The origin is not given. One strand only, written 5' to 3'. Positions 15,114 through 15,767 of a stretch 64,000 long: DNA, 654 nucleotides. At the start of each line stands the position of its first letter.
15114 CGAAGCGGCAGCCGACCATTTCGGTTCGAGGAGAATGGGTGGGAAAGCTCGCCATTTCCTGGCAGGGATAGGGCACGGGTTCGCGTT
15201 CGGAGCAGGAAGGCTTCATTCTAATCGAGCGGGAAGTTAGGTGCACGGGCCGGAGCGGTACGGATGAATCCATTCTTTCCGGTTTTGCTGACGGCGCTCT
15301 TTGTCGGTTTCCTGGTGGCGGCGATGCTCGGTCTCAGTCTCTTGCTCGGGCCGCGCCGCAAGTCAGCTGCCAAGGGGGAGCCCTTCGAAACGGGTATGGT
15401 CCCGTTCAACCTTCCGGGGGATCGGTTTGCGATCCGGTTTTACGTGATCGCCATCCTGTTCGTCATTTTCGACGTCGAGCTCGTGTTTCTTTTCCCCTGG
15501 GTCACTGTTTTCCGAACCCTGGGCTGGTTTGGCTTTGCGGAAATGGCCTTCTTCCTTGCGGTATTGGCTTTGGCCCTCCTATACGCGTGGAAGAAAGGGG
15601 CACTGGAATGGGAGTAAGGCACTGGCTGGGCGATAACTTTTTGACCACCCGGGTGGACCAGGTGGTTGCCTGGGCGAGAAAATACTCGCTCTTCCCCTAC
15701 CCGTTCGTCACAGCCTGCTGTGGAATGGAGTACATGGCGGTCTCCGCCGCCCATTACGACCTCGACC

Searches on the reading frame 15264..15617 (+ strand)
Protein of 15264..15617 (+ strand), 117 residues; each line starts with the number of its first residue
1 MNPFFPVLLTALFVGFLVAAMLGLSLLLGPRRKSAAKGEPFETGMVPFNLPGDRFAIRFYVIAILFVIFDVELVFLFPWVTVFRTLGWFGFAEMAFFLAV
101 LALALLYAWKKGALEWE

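Call 9: search_protein_families(library=pfam, proteins=[window:15264-15617:+], max_evalue=0.01)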
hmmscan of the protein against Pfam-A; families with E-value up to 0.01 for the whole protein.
window:15264-15617:+ (117 aa): 1 family
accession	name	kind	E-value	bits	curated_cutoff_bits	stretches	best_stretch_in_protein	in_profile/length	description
PF00507.24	Oxidored_q4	-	4.6e-35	120.2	23.3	1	19-116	2-99/99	NADH-ubiquinone/plastoquinone oxidoreductase, chain 3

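Call 20: find_related_loci(query=window:15264-15617:+, collection=genome_contigs, flank=2500)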
Query window:15264-15617:+ (117 aa) in genome_contigs; peptide patterns used: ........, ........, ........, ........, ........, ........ (x = any residue, [..] = any of these).
599 stretches matched a pattern (row limit reached: there are more); 523 encode a relative of the query (tblastn E <= 1e-3); the best 80 are kept; 80 distinct loci.
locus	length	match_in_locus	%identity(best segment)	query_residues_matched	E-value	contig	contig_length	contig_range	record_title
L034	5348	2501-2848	58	2-117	8e-39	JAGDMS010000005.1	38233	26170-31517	MAG: Deltaproteobacteria bacterium isolate CTSoil_040 scaffold_86, whole genome shotgun sequence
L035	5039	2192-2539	54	2-117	7e-37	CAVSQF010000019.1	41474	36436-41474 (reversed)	MAG: uncultured delta proteobacterium isolate MFD01476.bin.1.163 genome assembly, contig: contig_27943, whole genome sho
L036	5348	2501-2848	51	1-116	1e-33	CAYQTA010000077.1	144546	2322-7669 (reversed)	MAG TPA_asm: uncultured Acidobacteriota bacterium isolate binchicken_co219_302 genome assembly, contig: k141_87482, whol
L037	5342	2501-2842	46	4-117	2e-32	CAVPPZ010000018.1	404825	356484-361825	MAG: uncultured Candidatus Rokubacteria bacterium isolate MFD10007.bin.2.20 genome assembly, contig: contig_44327, whole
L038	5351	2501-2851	44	1-117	5e-32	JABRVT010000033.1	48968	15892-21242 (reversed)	MAG: Candidatus Brocadia sp. isolate MAG-01r c_000000000213, whole genome shotgun sequence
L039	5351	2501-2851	46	1-117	1e-31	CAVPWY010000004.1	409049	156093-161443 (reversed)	MAG: uncultured Chloroflexia bacterium isolate MFD00032.bin.2.135 genome assembly, contig: contig_1089, whole genome sho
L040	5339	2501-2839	53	4-116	2e-31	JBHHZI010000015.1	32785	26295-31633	MAG: Acidobacteriota bacterium isolate Maj_1_bin.40 NODE_489_length_32785_cov_6.986832, whole genome shotgun sequence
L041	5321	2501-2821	51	12-117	5e-31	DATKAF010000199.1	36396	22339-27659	MAG TPA_asm: Anaerolineales bacterium isolate SMAG_U15198 k141_1934097, whole genome shotgun sequence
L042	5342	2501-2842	46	4-117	8e-31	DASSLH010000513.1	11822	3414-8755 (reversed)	MAG TPA_asm: Candidatus Methylomirabilota bacterium isolate SMAG_U1165 k141_1714182, whole genome shotgun sequence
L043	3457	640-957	51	16-117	6e-31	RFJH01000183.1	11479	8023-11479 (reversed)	MAG: Anaerolineae bacterium isolate J097 k99_575896, whole genome shotgun sequence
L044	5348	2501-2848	44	2-117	2e-30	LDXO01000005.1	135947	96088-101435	MAG: Deltaproteobacteria bacterium CSP1-8 XU12_C0005, whole genome shotgun sequence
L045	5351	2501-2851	45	1-117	1e-30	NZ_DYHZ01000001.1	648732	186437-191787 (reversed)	MAG: Anaerolinea thermophila isolate TT109_54_104 Afr_mines_TT109_1_length_648732_cov_44_281220, whole genome shotgun se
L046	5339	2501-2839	51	4-116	2e-30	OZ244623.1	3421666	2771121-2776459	MAG: Acidobacteriota bacterium isolate e726fddd-1a72-4f4e-96cd-3e6d35700dae genome assembly, chromosome: 1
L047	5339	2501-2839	47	3-115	7e-30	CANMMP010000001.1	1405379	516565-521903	uncultured Pontibacter sp. isolate 903.fasta genome assembly, contig: NODE_1, whole genome shotgun sequence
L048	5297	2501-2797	51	18-117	3e-29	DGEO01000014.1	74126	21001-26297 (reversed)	MAG TPA_asm: Anaerolineaceae bacterium UBA3924 UBA3924_contig_314, whole genome shotgun sequence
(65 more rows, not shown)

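Call 21: find_related_loci(query=window:15264-15617:+, collection=metagenome_contigs, flank=2500)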
Query window:15264-15617:+ (117 aa) in metagenome_contigs; peptide patterns used: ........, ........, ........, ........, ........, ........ (x = any residue, [..] = any of these).
600 stretches matched a pattern (row limit reached: there are more); 523 encode a relative of the query (tblastn E <= 1e-3); the best 80 are kept; 80 distinct loci.
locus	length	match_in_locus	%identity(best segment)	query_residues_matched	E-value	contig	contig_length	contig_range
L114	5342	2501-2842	52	4-117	1e-35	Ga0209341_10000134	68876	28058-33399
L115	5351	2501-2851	52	1-117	9e-35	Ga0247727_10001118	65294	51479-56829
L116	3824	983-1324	50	4-117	5e-35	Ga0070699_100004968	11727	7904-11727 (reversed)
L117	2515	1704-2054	48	1-117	1e-33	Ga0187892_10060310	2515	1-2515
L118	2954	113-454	53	4-117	6e-34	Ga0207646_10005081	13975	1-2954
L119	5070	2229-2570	50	4-117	8e-34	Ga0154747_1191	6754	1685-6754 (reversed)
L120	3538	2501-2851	46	1-117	3e-32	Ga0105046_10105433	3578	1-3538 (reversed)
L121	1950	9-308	57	17-116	3e-32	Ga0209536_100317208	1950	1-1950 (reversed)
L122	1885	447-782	50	3-117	5e-32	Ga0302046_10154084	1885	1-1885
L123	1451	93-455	51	2-117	5e-32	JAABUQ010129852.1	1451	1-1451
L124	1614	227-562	49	3-117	1e-31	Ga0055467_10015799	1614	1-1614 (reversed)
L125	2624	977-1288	50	11-117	2e-31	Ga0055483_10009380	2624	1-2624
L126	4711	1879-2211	55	7-117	5e-31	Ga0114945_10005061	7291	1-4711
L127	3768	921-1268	46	2-117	1e-30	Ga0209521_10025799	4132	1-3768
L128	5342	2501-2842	46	4-117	2e-30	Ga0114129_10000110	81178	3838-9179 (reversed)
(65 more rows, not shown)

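Call 48: find_homologous_proteins(query=window:15264-15617:+, max_evalue=1e-30)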
Query window:15264-15617:+ (117 aa): 76 proteins with E <= 1e-30 among 1984 candidates.
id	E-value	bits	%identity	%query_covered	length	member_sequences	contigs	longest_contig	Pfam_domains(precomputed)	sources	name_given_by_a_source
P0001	1.3e-67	244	100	100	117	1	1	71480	PF00507.25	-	-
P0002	1.9e-59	217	88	100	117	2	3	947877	PF00507.25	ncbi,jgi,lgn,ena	jgi:NADH-quinone oxidoreductase subunit A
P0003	2.7e-54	201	84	100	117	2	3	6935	PF00507.25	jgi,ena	-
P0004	6.4e-52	193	77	100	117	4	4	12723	PF00507.25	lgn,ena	-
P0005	3.5e-36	142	67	76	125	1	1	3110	PF00507.25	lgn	-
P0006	1.4e-35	140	56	100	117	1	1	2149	PF00507.25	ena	-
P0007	3.4e-35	139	58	99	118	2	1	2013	PF00507.25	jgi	jgi:NADH-quinone oxidoreductase subunit A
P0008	4.2e-35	139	56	100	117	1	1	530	PF00507.25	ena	-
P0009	6.5e-35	138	54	100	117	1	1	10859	PF00507.25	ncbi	-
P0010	6.8e-35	138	56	100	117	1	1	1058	PF00507.25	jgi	-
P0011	7.4e-35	138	54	100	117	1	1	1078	PF00507.25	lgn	-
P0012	8.8e-35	138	55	100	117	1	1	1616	PF00507.25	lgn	-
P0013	1.1e-34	137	56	100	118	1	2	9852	PF00507.25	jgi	jgi:NADH-quinone oxidoreductase subunit A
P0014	3.7e-34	136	55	100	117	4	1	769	PF00507.25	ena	-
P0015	6.5e-34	135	58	97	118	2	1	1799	PF00507.25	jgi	-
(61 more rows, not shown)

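Call 49: find_encoding_contigs(protein=P0002, flank=2500, max_places=6)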
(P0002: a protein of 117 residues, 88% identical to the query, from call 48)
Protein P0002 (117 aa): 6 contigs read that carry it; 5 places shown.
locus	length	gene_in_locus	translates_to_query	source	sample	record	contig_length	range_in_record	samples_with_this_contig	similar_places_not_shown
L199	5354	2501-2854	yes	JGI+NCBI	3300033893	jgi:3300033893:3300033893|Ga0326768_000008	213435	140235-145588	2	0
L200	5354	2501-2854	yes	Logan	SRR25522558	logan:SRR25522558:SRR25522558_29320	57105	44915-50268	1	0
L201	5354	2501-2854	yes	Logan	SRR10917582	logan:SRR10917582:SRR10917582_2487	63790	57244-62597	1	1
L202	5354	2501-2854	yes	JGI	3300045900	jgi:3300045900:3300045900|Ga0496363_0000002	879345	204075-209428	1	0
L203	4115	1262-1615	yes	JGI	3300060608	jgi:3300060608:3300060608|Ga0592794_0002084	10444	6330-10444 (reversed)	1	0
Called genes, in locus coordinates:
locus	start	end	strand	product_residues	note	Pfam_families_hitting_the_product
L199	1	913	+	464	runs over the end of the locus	PF00890:FAD_binding_2 (faint), PF01134:GIDA (faint), PF01266:DAO (faint), PF07992:Pyr_redox_2, PF12831:FAD_oxidored, PF13738:Pyr_redox_3, PF00070:Pyr_redox, PF02852:Pyr_redox_dim, +4 more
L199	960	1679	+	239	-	PF21948:LplA-B_cat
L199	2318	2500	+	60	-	-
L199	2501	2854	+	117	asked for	PF00507:Oxidored_q4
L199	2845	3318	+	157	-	PF01058:Oxidored_q6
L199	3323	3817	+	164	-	PF00329:Complex1_30kDa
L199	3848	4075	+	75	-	-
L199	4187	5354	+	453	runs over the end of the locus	PF00346:Complex1_49kDa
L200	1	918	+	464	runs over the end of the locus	PF00890:FAD_binding_2 (faint), PF01134:GIDA (faint), PF01266:DAO (faint), PF07992:Pyr_redox_2, PF12831:FAD_oxidored, PF13738:Pyr_redox_3, PF00070:Pyr_redox, PF02852:Pyr_redox_dim, +4 more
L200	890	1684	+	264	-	PF21948:LplA-B_cat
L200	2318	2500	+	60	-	-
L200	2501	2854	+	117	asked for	PF00507:Oxidored_q4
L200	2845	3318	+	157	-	PF01058:Oxidored_q6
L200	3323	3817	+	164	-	PF00329:Complex1_30kDa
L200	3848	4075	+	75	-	-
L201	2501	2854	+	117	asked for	PF00507:Oxidored_q4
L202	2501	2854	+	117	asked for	PF00507:Oxidored_q4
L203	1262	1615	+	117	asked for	PF00507:Oxidored_q4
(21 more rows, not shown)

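Call 50: find_encoding_contigs(protein=P0003, flank=2500, max_places=6)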
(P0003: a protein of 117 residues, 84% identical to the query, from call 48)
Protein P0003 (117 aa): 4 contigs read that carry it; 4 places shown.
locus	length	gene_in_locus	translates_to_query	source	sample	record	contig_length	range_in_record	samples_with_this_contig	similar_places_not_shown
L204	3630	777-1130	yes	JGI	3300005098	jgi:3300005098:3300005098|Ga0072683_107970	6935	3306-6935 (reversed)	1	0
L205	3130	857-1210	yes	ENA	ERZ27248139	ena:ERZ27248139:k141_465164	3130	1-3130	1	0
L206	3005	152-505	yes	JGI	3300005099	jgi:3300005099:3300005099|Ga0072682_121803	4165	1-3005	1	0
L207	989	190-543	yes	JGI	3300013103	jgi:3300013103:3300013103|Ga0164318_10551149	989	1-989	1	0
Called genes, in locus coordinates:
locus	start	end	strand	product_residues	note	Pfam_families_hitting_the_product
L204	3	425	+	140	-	?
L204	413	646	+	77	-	-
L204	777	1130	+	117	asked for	PF00507:Oxidored_q4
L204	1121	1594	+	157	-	PF01058:Oxidored_q6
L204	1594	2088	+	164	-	PF00329:Complex1_30kDa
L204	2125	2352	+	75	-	-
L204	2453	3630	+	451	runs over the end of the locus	PF00346:Complex1_49kDa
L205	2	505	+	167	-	?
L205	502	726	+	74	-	-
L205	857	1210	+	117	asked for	PF00507:Oxidored_q4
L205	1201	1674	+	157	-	PF01058:Oxidored_q6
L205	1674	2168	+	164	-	PF00329:Complex1_30kDa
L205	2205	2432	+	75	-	-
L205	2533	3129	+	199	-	?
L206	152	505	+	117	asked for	PF00507:Oxidored_q4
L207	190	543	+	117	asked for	PF00507:Oxidored_q4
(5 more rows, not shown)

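Call 66: search_protein_families(library=pfam, proteins=[L204:3-425:+, L204:413-646:+], max_evalue=0.001)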
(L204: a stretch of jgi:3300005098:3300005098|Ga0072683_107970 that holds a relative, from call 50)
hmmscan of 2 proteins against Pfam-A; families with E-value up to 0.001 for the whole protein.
L204:3-425:+ (140 aa): 1 family
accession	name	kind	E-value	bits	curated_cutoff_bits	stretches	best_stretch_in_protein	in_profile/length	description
PF02779.29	Transket_pyr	-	1e-21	77.8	27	1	14-125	10-117/174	Transketolase, pyrimidine binding domain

L204:413-646:+ (77 aa): 1 family
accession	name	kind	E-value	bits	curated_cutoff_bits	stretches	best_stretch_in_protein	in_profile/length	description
PF02779.29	Transket_pyr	-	0.00077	19.6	27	1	1-39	133-173/174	Transketolase, pyrimidine binding domain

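Call 72: find_encoding_contigs(protein=P0004, flank=3000, max_places=6)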
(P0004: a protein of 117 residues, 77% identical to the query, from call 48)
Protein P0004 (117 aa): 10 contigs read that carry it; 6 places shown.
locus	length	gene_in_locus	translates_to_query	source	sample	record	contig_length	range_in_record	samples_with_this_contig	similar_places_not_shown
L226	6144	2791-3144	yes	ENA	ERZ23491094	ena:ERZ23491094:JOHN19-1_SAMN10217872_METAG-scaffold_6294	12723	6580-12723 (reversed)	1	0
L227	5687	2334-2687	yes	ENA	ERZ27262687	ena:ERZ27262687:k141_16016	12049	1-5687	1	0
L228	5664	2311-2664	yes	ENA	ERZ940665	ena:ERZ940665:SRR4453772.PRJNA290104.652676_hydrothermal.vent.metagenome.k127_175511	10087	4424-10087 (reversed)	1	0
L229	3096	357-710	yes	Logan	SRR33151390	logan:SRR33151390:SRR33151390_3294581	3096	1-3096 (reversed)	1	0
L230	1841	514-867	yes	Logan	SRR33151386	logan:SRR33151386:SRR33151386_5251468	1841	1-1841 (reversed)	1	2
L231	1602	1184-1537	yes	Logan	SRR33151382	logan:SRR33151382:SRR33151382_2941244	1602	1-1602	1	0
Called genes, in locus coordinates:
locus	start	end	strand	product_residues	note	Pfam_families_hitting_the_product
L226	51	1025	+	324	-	PF00676:E1_dh, PF02775:TPP_enzyme_C (faint), PF13292:DXP_synthase_N (weak)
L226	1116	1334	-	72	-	-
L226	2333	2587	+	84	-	PF02915:Rubrerythrin (weak)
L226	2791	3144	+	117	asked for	PF00507:Oxidored_q4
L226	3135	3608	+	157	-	PF01058:Oxidored_q6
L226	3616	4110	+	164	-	PF00329:Complex1_30kDa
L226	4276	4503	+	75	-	-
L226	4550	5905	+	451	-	PF00346:Complex1_49kDa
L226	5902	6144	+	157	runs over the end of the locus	PF01257:2Fe-2S_thioredx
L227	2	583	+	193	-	?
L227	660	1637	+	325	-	PF02779:Transket_pyr, PF02780:Transketolase_C, PF17147:PFOR_II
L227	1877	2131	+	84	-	PF02915:Rubrerythrin (weak)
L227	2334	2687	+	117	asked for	PF00507:Oxidored_q4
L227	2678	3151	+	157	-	PF01058:Oxidored_q6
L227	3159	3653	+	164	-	PF00329:Complex1_30kDa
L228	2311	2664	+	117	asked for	PF00507:Oxidored_q4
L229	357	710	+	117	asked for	PF00507:Oxidored_q4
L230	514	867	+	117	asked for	PF00507:Oxidored_q4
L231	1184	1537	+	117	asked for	PF00507:Oxidored_q4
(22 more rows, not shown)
